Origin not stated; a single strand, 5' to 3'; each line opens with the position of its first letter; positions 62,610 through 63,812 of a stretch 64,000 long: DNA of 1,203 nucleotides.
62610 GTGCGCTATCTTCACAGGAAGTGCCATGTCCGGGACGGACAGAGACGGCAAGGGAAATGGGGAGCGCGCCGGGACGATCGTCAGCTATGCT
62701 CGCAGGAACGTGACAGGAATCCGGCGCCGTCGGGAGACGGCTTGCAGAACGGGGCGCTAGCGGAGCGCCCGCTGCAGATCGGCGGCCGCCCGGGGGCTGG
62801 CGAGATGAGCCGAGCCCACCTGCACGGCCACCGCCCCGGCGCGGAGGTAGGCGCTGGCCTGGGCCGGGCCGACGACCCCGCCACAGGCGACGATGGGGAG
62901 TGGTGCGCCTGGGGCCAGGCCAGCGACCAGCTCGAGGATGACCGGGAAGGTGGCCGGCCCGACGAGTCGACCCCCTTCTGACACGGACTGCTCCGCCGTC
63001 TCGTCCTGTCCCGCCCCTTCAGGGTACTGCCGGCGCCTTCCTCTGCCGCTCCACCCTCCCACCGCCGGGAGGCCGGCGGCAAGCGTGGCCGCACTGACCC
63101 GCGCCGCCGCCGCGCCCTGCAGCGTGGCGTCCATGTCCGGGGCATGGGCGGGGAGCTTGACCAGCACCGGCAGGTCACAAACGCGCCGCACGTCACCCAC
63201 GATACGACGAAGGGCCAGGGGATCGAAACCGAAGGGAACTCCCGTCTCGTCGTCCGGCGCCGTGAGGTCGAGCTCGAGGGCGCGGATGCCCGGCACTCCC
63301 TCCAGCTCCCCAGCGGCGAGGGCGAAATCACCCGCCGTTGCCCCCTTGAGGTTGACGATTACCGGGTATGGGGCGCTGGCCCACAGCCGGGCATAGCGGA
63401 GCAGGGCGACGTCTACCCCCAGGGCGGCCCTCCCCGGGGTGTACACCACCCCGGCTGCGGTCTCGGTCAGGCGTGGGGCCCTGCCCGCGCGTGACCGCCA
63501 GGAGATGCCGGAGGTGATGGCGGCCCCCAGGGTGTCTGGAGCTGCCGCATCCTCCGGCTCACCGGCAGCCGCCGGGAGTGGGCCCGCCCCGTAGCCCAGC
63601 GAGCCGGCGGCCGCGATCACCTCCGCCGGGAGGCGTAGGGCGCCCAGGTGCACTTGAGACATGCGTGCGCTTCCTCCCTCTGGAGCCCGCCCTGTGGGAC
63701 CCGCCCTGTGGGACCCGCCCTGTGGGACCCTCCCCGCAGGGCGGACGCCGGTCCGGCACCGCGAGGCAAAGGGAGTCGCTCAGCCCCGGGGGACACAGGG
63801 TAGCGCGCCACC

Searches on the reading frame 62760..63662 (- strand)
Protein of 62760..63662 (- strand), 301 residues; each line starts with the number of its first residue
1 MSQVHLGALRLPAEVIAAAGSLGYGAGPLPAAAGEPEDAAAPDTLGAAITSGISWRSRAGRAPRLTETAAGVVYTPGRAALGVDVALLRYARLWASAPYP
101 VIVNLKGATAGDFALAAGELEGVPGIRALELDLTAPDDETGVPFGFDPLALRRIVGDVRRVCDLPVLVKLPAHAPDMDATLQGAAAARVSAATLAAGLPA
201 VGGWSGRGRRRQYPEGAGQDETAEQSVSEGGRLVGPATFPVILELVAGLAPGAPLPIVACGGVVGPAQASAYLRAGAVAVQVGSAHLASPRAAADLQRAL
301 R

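Call 57: search_protein_families(library=pfam, proteins=[window:62760-63662:-], max_evalue=0.001)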
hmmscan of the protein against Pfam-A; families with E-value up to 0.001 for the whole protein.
window:62760-63662:- (301 aa): 2 families
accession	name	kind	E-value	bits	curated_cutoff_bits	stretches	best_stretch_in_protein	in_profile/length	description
PF01180.27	DHO_dh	-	3.5e-16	59.7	27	1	37-294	29-281/291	Dihydroorotate dehydrogenase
PF03060.21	NMO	-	6e-05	23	28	1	242-290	181-229/331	Nitronate monooxygenase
